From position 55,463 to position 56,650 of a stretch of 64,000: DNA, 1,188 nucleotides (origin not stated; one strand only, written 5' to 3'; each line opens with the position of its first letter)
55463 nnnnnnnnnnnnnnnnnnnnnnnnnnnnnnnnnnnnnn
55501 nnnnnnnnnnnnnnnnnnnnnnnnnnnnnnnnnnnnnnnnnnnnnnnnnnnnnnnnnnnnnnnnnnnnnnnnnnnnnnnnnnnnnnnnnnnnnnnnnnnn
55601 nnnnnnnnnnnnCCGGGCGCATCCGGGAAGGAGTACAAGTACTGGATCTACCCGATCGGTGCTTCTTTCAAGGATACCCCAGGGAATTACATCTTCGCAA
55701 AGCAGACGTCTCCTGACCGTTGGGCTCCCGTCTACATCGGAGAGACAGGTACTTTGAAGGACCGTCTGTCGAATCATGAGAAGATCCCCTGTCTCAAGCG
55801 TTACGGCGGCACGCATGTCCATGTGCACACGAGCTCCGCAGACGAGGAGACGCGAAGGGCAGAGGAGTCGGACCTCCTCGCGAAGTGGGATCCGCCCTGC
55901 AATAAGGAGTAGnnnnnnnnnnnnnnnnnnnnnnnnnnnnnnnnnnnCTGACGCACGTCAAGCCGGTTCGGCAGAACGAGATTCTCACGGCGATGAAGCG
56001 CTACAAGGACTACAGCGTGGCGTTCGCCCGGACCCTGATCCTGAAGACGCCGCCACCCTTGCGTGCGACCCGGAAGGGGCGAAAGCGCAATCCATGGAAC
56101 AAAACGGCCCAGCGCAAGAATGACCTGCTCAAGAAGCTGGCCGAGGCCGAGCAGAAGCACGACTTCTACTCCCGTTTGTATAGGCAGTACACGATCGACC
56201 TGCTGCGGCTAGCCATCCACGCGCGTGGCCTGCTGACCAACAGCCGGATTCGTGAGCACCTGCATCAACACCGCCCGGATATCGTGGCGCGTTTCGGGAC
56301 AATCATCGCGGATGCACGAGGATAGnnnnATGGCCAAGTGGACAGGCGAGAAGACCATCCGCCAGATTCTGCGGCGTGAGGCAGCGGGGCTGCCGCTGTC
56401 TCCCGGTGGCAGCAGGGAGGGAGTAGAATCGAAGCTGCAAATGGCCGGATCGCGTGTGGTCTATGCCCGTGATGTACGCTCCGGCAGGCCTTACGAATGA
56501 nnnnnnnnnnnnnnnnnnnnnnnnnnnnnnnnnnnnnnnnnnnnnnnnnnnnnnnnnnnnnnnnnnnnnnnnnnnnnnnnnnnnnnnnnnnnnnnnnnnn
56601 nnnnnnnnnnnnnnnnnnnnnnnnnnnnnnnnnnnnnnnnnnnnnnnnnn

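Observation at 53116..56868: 3.6-kb islet bounded by a duplicated terC 3' end whose differences are almost all synonymous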

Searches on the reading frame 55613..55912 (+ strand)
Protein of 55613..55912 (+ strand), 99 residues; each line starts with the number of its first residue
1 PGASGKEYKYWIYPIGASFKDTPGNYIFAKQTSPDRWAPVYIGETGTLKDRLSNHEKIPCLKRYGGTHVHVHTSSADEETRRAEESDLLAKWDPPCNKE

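Call 11: search_protein_families(library=pfam, proteins=[window:55613-55912:+], max_evalue=0.01)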
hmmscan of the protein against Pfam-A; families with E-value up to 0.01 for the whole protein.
window:55613-55912:+ (99 aa): 0 families

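Call 50: search_protein_families(library=phrogs, proteins=[window:55613-55912:+], max_evalue=0.01)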
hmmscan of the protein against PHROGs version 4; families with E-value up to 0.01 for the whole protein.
window:55613-55912:+ (99 aa): 0 families

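Call 51: search_protein_families(library=ncbifam, proteins=[window:55613-55912:+], max_evalue=0.1)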
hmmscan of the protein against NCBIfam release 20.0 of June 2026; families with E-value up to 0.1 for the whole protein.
window:55613-55912:+ (99 aa): 0 families

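Call 54: search_solved_structures(query=window:55613-55912:+, max_evalue=10)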
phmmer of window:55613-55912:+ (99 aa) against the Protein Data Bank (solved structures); distinct sequences matched with E-value up to 10: 1.
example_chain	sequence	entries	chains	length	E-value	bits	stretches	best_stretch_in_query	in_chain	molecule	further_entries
4q5m_A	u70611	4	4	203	0.86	13.2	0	23-47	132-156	Protease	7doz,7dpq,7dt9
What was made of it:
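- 55589..55912 (+): GIY-YIG-like ORF (motif read by eye) with an in-frame TAG at 55610-55612. Probably a pseudogene. No profile or PDB match (calls 11, 50, 51, 54).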

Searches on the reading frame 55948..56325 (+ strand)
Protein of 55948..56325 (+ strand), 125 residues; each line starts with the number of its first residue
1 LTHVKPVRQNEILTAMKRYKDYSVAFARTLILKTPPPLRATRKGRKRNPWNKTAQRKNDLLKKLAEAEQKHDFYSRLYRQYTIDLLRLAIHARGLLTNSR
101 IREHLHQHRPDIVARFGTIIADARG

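Call 11: search_protein_families(library=pfam, proteins=[window:55993-56325:+], max_evalue=0.01)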
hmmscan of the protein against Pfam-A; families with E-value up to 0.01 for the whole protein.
window:55993-56325:+ (110 aa): 0 families

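Call 50: search_protein_families(library=phrogs, proteins=[window:55993-56325:+], max_evalue=0.01)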
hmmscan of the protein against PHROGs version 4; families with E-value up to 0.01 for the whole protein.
window:55993-56325:+ (110 aa): 0 families

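Call 51: search_protein_families(library=ncbifam, proteins=[window:55993-56325:+], max_evalue=0.1)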
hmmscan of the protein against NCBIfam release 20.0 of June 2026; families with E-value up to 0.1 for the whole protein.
window:55993-56325:+ (110 aa): 0 families

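Call 56: find_encoding_contigs(protein=window:55993-56325:+, flank=10000, max_places=10)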
Protein window:55993-56325:+ (110 aa): 12 contigs read that carry it; 5 places shown.
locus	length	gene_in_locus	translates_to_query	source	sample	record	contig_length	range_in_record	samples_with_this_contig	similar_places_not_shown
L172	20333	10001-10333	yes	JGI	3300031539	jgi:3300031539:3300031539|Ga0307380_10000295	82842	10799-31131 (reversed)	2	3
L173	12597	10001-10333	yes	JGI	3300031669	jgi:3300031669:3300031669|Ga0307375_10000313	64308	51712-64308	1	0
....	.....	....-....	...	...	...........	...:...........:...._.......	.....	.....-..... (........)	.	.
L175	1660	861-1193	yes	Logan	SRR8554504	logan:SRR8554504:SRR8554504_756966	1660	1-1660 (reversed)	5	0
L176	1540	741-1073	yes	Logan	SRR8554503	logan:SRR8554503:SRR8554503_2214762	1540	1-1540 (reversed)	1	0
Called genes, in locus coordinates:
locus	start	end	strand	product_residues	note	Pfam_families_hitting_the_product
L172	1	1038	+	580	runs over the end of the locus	PF00326:Peptidase_S9 (weak)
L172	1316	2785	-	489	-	PF04041:Glyco_hydro_130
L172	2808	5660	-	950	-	PF00664:ABC_membrane, PF00005:ABC_tran, PF08909:DUF1854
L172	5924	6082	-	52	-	PF09656:PGPGW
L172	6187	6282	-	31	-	-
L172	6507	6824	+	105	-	-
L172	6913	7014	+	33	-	-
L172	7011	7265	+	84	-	PF14734:DUF4469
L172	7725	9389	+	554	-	-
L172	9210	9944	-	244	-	-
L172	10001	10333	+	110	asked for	-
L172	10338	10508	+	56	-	-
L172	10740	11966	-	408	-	PF03741:TerC, PF09656:PGPGW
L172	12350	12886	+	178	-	-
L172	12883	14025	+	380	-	PF00534:Glycos_transf_1, PF13692:Glyco_trans_1_4, PF13524:Glyco_trans_1_2 (faint)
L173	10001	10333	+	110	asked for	-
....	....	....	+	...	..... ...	-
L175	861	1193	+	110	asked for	-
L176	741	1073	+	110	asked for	-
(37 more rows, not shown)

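Call 64: search_protein_representatives(protein=window:55993-56325:+)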
Query: 110 residues. Proteins with E-value up to 0.001 (for the whole library): 124; up to 1e-10: 69; up to 1e-30: 3. The best 124 are listed.
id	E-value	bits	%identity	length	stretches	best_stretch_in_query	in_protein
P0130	1.2e-38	148.1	82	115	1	4-88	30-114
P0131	4.0e-33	130.3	62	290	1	7-110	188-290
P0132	6.0e-32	126.5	91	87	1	1-65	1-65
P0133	1.2e-28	115.9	51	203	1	1-110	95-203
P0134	1.7e-28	115.5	73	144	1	4-82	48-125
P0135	8.6e-27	109.9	50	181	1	1-110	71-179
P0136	3.2e-26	108.1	45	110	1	1-110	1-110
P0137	3.2e-26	108.1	85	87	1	1-64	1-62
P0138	6.5e-24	100.7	51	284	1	4-110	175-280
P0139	8.1e-24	100.4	83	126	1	23-82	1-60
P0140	2.2e-23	99.0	81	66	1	1-62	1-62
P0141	2.5e-23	98.8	49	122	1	3-107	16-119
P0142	4.0e-23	98.2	49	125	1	3-107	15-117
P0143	4.0e-23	98.1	51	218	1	3-99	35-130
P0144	5.8e-23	97.6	80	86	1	25-84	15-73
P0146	9.2e-23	97.0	48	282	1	3-107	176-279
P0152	6.9e-21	91.0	44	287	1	5-110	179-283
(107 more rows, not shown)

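Call 66: search_protein_families(library=pfam, proteins=[P0131, P0138, P0146, P0152, P0133], max_evalue=0.01)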
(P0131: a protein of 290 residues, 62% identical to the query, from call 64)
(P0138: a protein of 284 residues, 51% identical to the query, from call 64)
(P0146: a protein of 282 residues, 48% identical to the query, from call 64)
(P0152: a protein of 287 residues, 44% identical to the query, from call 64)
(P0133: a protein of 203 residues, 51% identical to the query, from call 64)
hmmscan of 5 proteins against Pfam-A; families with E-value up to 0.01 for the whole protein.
P0131 (290 aa): 0 families

P0138 (284 aa): 3 families
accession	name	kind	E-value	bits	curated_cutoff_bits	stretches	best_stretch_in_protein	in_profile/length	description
PF02195.25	ParB_N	-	6.9e-07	29.7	26.3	1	23-81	21-80/95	ParB N-terminal domain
PF07506.17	RepB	-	0.00077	20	30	1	92-271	3-185/185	RepB plasmid partitioning protein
PF20217.3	DUF6577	-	0.0039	17.4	27.8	1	216-263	154-201/204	Family of unknown function (DUF6577)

P0146 (282 aa): 2 families
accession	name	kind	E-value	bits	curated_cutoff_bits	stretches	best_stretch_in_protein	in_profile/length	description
PF07506.17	RepB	-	7.9e-07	29.7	30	1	93-273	2-185/185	RepB plasmid partitioning protein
PF02195.25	ParB_N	-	1.3e-06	28.8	26.3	1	24-83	20-80/95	ParB N-terminal domain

P0152 (287 aa): 2 families
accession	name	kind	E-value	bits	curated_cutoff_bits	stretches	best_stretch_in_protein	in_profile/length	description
PF07506.17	RepB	-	4.6e-08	33.8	30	1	94-272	2-183/185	RepB plasmid partitioning protein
PF02195.25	ParB_N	-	1.9e-05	25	26.3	1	24-82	19-78/95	ParB N-terminal domain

P0133 (203 aa): 1 family
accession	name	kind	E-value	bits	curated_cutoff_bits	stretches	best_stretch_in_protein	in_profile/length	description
PF07506.17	RepB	-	1.9e-05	25.2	30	1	15-194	3-185/185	RepB plasmid partitioning protein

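Call 68: find_encoding_contigs(protein=P0131, flank=10000, max_places=4)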
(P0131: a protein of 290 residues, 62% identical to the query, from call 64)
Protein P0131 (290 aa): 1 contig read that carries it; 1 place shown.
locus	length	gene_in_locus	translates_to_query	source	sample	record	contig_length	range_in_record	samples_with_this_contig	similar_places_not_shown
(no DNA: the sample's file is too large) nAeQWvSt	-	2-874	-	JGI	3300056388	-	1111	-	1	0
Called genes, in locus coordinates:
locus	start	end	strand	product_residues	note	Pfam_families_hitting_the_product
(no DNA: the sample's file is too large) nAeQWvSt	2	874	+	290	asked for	?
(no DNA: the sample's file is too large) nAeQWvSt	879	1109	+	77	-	?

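Call 69: find_encoding_contigs(protein=P0138, flank=10000, max_places=4)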
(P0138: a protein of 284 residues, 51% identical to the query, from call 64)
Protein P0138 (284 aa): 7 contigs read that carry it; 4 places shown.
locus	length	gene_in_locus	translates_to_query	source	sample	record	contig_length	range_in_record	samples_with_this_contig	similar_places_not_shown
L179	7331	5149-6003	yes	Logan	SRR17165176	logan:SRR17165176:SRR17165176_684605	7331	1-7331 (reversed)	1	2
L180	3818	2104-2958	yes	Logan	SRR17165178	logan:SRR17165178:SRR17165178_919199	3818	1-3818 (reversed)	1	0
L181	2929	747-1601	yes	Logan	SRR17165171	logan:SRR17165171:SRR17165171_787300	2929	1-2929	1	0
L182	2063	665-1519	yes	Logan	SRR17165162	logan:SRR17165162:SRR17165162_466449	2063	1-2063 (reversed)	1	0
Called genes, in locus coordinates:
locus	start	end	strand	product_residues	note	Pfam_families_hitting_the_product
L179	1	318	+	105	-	?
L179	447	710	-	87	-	-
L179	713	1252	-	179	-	PF14280:DUF4365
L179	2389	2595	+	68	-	-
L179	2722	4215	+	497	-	PF00239:Resolvase, PF07508:Recombinase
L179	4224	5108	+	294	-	PF02195:ParB_N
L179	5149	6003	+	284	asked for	PF02195:ParB_N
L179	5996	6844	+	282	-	PF18780:HNH_repeat (faint)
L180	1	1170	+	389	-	?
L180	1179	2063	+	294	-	PF02195:ParB_N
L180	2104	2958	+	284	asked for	PF02195:ParB_N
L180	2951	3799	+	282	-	PF18780:HNH_repeat (faint)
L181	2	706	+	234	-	?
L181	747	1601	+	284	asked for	PF02195:ParB_N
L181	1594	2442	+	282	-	PF18780:HNH_repeat (faint)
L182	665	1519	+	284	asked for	PF02195:ParB_N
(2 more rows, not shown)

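Call 79: find_related_loci(query=window:55948-56325:+, collection=viral_contigs, flank=8000)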
Query window:55948-56325:+ (125 aa) in viral_contigs; peptide patterns used: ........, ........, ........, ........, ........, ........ (x = any residue, [..] = any of these).
15 stretches matched a pattern; 6 encode a relative of the query (tblastn E <= 1e-3); 6 distinct loci.
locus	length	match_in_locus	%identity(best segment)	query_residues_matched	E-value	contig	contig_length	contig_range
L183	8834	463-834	73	1-125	2e-58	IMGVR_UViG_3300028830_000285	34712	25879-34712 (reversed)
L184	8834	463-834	73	1-125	2e-58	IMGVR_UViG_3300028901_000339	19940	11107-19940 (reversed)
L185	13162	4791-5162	73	1-125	4e-58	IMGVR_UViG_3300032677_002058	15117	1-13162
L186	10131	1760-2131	73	1-125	4e-58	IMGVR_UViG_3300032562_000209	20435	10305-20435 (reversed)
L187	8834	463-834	70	1-125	4e-56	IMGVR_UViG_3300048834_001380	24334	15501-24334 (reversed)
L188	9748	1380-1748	71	1-124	1e-55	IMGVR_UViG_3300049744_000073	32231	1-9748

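Call 84: search_protein_families(library=pfam, proteins=[L185:1714-3402:+, L185:3403-4314:+, L185:4194-5165:+, L185:5168-6079:+, L185:6100-7020:+, L185:7161-8192:-, L185:8201-9025:-, L185:9027-11018:-, L185:11034-11732:-, L185:724-1419:+], max_evalue=0.001)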
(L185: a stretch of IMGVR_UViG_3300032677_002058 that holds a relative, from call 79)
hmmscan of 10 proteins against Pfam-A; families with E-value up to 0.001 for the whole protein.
L185:1714-3402:+ (562 aa): 2 families
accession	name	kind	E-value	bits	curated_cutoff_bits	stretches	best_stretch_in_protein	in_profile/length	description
PF07508.19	Recombinase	-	3.7e-22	78.9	21.1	1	281-384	2-101/102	Recombinase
PF00239.26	Resolvase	-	1e-16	61.8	23.3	1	85-192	2-102/145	Resolvase, N terminal domain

L185:3403-4314:+ (303 aa): 0 families

L185:4194-5165:+ (323 aa): 2 families
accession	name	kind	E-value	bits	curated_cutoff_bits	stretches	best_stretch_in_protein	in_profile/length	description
PF07506.17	RepB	-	4.3e-07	30.6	30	1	135-314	3-185/185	RepB plasmid partitioning protein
PF02195.25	ParB_N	-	2.9e-05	24.5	26.3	1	65-124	20-80/95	ParB N-terminal domain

L185:5168-6079:+ (303 aa): 2 families
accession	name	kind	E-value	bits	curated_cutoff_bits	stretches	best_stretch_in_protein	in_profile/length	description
PF18780.6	HNH_repeat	-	1.3e-15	57.9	26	1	37-55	35-53/54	Homing endonuclease associated repeat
PF05942.16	PaREP1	-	0.0005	20.4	24.4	0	34-80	21-72/115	Archaeal PaREP1/PaREP8 family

L185:6100-7020:+ (306 aa): 1 family
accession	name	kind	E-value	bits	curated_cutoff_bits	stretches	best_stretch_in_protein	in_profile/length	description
PF13191.12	AAA_16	-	3.9e-06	27.9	32.6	1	40-102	9-63/167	AAA ATPase domain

L185:7161-8192:- (343 aa): 0 families

L185:8201-9025:- (274 aa): 0 families

L185:9027-11018:- (663 aa): 0 families

L185:11034-11732:- (232 aa): 0 families

L185:724-1419:+ (231 aa): 1 family
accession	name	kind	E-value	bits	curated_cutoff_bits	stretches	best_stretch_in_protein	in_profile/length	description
PF00486.34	Trans_reg_C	-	2.9e-09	37.3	26.2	1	149-199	8-59/77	Transcriptional regulatory protein, C terminal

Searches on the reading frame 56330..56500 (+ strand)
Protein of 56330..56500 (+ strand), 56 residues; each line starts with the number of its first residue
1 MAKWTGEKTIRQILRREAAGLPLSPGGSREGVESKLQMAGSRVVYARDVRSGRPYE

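Call 11: search_protein_families(library=pfam, proteins=[window:56330-56500:+], max_evalue=0.01)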
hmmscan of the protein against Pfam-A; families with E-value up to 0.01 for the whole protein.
window:56330-56500:+ (56 aa): 0 families

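Call 50: search_protein_families(library=phrogs, proteins=[window:56330-56500:+], max_evalue=0.01)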
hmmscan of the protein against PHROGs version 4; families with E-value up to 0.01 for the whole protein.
window:56330-56500:+ (56 aa): 0 families

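Call 51: search_protein_families(library=ncbifam, proteins=[window:56330-56500:+], max_evalue=0.1)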
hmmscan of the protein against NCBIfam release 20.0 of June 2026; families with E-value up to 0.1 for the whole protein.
window:56330-56500:+ (56 aa): 0 families
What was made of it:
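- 56330..56500 (+): 56-aa ORF. Its first ~25 codons match the N-terminus of the HNH_repeat protein of the serine-recombinase module, so it is a remnant. No family hit of its own (calls 11, 50, 51).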
